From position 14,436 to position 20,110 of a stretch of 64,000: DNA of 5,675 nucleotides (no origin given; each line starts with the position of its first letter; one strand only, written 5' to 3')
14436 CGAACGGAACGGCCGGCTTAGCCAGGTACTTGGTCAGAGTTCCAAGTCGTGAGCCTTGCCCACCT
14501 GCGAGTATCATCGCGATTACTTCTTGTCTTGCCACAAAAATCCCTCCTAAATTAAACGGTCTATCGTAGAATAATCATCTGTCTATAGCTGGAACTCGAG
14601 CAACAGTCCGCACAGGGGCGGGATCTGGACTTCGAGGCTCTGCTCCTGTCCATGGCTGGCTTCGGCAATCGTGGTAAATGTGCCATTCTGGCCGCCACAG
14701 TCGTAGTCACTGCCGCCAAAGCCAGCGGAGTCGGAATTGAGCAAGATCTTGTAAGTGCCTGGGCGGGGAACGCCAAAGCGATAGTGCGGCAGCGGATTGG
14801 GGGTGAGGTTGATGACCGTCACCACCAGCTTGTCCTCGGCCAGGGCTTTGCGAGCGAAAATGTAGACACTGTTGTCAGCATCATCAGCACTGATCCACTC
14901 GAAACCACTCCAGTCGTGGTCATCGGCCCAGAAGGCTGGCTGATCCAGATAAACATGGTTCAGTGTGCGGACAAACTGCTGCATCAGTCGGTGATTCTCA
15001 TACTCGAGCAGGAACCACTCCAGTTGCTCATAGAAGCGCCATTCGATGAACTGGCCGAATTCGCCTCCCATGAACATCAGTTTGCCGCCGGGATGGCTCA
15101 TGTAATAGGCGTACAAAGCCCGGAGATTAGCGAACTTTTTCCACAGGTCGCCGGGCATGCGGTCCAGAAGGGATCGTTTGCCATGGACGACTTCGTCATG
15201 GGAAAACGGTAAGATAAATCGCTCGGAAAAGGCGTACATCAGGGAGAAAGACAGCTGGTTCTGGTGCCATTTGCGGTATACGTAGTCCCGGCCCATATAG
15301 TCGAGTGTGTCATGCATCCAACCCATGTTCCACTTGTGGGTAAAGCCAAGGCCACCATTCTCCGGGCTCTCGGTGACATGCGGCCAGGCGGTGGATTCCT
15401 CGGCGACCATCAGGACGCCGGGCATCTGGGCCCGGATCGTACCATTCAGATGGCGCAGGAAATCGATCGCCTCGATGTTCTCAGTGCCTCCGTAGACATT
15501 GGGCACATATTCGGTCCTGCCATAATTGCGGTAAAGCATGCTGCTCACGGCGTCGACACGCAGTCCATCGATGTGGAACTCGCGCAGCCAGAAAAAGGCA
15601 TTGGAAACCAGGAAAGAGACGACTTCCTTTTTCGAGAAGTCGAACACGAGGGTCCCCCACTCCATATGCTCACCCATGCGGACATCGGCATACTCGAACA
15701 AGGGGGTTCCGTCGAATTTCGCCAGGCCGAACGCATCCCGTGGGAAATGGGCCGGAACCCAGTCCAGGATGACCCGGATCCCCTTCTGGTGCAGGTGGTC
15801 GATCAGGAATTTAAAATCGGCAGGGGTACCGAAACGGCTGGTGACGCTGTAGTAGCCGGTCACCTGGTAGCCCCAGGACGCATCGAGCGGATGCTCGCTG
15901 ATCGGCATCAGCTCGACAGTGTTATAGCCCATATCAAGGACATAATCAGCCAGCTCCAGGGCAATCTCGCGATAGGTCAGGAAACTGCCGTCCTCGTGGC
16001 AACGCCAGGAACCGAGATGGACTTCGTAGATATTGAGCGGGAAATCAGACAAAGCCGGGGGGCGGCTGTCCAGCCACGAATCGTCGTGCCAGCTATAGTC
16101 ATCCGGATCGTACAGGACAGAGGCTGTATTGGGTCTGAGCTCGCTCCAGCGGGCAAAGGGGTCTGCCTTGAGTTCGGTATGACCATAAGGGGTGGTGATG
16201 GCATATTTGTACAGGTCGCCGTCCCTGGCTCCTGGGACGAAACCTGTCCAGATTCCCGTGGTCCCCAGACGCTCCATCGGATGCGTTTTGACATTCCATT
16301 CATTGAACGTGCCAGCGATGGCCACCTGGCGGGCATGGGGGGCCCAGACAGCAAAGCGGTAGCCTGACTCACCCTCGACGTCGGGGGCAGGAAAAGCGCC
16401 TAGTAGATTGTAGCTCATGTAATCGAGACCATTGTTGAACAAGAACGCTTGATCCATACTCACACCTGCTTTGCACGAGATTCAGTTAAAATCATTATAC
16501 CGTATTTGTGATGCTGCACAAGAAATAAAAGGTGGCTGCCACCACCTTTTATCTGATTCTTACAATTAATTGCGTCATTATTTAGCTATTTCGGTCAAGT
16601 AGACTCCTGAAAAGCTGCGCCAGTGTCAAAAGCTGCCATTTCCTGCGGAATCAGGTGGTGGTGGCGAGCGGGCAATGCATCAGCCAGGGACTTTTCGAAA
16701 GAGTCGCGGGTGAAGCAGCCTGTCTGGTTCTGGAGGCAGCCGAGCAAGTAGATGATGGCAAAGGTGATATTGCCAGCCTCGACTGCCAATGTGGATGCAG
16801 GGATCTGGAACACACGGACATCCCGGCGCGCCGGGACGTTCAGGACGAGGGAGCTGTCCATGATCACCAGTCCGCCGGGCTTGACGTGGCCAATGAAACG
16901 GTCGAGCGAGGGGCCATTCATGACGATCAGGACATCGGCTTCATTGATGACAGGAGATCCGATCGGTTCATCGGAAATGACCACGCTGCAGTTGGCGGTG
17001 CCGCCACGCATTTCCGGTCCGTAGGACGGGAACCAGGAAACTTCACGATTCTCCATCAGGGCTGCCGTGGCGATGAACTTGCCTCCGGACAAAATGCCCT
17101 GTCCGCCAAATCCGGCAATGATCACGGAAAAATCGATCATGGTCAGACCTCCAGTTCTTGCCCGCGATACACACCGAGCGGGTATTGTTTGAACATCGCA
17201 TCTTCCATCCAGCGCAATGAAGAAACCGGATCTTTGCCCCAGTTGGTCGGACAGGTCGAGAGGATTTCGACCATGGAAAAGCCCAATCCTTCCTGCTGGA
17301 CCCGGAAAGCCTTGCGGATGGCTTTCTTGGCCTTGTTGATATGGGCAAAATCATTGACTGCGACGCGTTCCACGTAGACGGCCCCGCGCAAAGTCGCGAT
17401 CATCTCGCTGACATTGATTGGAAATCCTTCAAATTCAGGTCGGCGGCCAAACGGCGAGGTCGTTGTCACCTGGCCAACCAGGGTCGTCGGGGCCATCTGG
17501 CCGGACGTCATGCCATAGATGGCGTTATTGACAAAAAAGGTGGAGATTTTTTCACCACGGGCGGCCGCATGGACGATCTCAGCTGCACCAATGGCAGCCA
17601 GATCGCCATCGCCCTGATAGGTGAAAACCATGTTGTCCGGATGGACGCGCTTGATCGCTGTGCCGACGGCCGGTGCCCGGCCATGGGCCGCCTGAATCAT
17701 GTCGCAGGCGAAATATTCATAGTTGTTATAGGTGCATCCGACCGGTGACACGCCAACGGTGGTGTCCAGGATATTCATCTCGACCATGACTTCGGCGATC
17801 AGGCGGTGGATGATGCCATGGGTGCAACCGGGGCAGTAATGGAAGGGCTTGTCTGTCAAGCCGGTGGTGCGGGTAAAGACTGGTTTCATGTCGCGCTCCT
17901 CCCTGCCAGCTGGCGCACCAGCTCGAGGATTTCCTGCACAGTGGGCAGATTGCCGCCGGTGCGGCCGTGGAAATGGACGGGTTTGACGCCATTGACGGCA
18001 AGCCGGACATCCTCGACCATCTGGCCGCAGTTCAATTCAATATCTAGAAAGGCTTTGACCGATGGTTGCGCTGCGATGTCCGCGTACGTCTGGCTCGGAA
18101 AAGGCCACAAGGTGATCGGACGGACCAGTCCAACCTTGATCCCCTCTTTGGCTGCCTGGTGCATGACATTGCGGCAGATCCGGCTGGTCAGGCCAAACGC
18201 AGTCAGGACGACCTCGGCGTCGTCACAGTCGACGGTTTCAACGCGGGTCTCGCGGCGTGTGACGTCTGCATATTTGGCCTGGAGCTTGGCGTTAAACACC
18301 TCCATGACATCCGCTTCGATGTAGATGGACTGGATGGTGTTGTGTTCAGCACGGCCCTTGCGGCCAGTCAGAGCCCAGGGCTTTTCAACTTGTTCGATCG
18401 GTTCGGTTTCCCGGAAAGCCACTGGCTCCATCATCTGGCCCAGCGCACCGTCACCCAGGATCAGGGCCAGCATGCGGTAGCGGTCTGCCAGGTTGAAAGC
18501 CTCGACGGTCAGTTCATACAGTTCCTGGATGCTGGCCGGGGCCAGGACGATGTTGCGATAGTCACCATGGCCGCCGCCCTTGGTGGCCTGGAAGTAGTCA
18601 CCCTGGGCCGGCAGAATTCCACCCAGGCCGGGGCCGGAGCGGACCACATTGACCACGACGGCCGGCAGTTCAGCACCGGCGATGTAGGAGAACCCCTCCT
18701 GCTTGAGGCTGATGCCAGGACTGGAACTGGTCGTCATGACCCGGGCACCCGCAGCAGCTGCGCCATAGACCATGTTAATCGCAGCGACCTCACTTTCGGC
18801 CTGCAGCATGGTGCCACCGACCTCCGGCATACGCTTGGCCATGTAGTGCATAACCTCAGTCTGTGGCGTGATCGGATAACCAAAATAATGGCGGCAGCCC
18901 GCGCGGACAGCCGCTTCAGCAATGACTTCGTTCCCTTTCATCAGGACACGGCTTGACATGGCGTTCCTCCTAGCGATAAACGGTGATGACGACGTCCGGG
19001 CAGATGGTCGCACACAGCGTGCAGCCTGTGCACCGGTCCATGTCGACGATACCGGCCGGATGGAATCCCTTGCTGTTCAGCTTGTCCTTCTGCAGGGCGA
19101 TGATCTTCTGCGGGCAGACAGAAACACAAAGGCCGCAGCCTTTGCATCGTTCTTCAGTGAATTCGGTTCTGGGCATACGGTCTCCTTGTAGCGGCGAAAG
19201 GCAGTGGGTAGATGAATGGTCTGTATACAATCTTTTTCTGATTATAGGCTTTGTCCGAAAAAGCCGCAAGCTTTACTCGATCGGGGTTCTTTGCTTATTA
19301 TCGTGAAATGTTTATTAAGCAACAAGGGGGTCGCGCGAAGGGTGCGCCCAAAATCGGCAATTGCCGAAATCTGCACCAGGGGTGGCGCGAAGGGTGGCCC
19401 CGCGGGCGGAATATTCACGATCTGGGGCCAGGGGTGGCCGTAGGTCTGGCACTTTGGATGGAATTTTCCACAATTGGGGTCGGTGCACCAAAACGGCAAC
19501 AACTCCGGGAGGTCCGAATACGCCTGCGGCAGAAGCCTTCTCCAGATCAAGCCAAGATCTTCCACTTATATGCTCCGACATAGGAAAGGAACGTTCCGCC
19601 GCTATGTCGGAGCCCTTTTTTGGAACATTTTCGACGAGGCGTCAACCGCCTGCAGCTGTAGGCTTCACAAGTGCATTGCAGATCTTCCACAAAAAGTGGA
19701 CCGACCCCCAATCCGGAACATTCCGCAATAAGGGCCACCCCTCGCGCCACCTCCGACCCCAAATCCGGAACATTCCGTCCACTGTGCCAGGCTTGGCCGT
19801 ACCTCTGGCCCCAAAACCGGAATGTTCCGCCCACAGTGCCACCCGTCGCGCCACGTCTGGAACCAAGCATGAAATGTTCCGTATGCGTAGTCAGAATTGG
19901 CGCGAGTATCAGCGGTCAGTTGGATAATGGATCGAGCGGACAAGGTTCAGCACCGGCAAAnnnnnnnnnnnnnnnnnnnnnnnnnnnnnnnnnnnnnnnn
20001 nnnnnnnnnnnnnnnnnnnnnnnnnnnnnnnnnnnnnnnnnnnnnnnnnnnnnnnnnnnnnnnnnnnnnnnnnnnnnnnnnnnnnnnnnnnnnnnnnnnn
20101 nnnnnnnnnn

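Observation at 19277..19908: Dyad-symmetric ~630-bp intergenic array: 4+4 phased 52-bp units, each with a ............-type palindrome, mirrored about a central hairpin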

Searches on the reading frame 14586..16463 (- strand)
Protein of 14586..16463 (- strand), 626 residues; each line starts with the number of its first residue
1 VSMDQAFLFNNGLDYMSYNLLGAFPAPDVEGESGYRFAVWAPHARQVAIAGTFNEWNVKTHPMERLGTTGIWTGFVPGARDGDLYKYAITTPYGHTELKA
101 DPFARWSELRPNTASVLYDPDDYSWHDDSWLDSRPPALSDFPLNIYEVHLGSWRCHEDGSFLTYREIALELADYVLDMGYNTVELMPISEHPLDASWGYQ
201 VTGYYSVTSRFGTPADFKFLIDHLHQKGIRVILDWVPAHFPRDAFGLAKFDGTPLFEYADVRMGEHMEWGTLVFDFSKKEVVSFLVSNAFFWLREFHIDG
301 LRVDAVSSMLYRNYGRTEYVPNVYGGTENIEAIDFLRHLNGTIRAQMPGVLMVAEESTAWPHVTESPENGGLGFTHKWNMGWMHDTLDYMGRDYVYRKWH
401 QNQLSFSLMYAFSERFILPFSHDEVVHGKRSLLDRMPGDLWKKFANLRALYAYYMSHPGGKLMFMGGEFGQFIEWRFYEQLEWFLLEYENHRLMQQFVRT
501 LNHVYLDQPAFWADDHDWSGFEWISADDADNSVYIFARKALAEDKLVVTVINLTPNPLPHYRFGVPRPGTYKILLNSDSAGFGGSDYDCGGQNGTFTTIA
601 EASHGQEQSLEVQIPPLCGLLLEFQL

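Call 7: search_protein_families(library=pfam, proteins=[window:14586-16463:-])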
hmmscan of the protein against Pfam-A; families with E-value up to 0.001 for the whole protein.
window:14586-16463:- (626 aa): 4 families
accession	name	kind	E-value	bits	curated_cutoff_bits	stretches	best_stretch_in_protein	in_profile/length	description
PF02922.24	CBM_48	-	7e-24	84.4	22.4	1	21-104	2-83/83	Carbohydrate-binding module 48 (Isoamylase N-terminal domain)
PF02806.24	Alpha-amylase_C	-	1.2e-22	80.5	21.2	1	523-623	1-93/95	Alpha amylase, C-terminal all-beta domain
PF00128.31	Alpha-amylase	-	2.3e-20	73.7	22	2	173-241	26-93/446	Alpha amylase, catalytic domain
PF22019.2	GlgB_N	-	0.00016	22.1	27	1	18-103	17-94/94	alpha-1,4-glucan branching enzyme GlgB, N-terminal domain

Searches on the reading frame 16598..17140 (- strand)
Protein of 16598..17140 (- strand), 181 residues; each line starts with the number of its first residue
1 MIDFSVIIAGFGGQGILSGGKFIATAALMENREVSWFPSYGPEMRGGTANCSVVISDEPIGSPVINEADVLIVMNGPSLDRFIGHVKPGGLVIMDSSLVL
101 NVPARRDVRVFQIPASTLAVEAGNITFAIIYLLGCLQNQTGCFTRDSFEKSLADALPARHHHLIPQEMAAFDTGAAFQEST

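Call 7: search_protein_families(library=pfam, proteins=[window:16598-17140:-])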
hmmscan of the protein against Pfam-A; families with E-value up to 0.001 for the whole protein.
window:16598-17140:- (181 aa): 1 family
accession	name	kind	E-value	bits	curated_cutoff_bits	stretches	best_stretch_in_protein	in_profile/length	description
PF01558.24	POR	-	4.3e-37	128.4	27.4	1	12-175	1-172/173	Pyruvate ferredoxin/flavodoxin oxidoreductase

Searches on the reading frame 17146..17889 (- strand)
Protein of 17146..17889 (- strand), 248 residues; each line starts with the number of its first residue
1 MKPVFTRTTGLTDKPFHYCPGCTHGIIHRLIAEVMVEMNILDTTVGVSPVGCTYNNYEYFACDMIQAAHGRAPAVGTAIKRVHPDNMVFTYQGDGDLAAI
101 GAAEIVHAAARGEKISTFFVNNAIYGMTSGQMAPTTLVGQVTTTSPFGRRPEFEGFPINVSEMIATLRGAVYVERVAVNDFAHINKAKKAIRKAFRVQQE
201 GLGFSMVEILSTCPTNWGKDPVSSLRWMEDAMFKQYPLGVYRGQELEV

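Call 7: search_protein_families(library=pfam, proteins=[window:17146-17889:-])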
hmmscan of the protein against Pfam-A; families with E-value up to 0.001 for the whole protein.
window:17146-17889:- (248 aa): 1 family
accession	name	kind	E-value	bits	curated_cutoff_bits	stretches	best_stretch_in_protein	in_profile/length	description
PF02775.26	TPP_enzyme_C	-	3.1e-17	63.2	21.9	1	56-206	18-148/151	Thiamine pyrophosphate enzyme, C-terminal TPP binding domain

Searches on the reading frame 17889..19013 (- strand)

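Call 7: search_protein_families(library=pfam, proteins=[window:17889-19013:-])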
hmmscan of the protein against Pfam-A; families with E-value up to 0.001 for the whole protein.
window:17889-19013:- (375 aa): 3 families
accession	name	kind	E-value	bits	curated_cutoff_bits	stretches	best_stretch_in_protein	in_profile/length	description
PF01855.24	POR_N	-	1.1e-50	173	27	1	33-251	1-222/231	Pyruvate flavodoxin/ferredoxin oxidoreductase, thiamine diP-bdg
PF17147.9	PFOR_II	-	2.2e-21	76.5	27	1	266-362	1-102/102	Pyruvate:ferredoxin oxidoreductase core domain II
PF02780.25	Transketolase_C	-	1.7e-05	25.2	25.9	1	261-316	5-60/124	Transketolase, C-terminal domain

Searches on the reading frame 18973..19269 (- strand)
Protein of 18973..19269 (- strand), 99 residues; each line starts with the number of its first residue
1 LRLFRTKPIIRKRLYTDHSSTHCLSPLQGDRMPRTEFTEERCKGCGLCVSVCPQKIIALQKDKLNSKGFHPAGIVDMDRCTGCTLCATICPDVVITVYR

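Call 7: search_protein_families(library=pfam, proteins=[window:18973-19269:-])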
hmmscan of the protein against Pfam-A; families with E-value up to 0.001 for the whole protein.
window:18973-19269:- (99 aa): 15 families
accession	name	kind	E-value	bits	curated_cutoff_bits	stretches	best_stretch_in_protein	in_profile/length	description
PF00037.32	Fer4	-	1.4e-13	50.5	21.1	2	37-57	3-23/24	4Fe-4S binding domain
PF12838.12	Fer4_7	-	3.4e-12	47.1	27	1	41-91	1-49/52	4Fe-4S dicluster domain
PF14697.11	Fer4_21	-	6.4e-12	45.9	35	2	28-58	27-58/59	4Fe-4S dicluster domain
PF12837.12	Fer4_6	-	2e-11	43.7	25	2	75-94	4-23/24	4Fe-4S binding domain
PF12797.12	Fer4_2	-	7.8e-11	41.6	24.5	2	37-53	5-21/22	4Fe-4S binding domain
PF25160.1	LdpA_Fe-S-bd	-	1.3e-09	38.1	27.6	1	35-60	21-46/49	LdpA Fe-S cluster-binding domain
PF13187.11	Fer4_9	-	4e-09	36.8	27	2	41-92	1-49/52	4Fe-4S dicluster domain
PF13237.11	Fer4_10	-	9.6e-09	35.5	25.5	1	38-91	5-53/53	4Fe-4S dicluster domain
PF12800.12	Fer4_4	-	4.5e-08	33.2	24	1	40-54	2-16/17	4Fe-4S binding domain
PF13459.11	Fer4_15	-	6.9e-08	33.5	22.4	1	75-94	3-22/66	4Fe-4S single cluster domain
PF13183.11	Fer4_8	-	7.9e-08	33.2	27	0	39-56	51-68/68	4Fe-4S dicluster domain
PF13484.11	Fer4_16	-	2.6e-06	28.6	30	0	41-91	1-64/66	4Fe-4S double cluster binding domain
PF13534.11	Fer4_17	-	9.6e-05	23.3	22.2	0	41-92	1-58/61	4Fe-4S dicluster domain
PF13370.11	Fer4_13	-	0.00029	21.9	24.5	0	75-93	1-19/58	4Fe-4S single cluster domain of Ferredoxin I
PF17179.9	Fer4_22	-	0.00034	21.9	27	0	34-56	73-95/95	4Fe-4S dicluster domain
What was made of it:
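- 19241..19269 (-): Promoter of the ferredoxin / 2-oxoacid:ferredoxin oxidoreductase operon (-35 TTGCGG 19269-19264, 17-nt spacer, -10 TATAAT 19246-19241). It lies 15 bp outside the element's left end and is not part of the element. Operon genes identified in call 7.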

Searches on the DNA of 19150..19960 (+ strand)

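Call 32: search_dna_similar(query=window:19270-19910:+, collection=plasmids, mode=distant, max_evalue=0.01)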
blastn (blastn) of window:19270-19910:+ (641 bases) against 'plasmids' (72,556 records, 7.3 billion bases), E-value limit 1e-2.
No match.

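Call 33: search_dna_similar(query=window:19270-19910:+, collection=phages, mode=distant, max_evalue=0.01)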
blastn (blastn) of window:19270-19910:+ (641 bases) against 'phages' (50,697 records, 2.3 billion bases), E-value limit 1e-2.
No match.

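Call 67: search_rna_families(source=window, start=19150, end=19960, threshold=evalue, max_evalue=1)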
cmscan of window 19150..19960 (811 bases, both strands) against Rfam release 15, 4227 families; matches with E-value up to 1: 0.
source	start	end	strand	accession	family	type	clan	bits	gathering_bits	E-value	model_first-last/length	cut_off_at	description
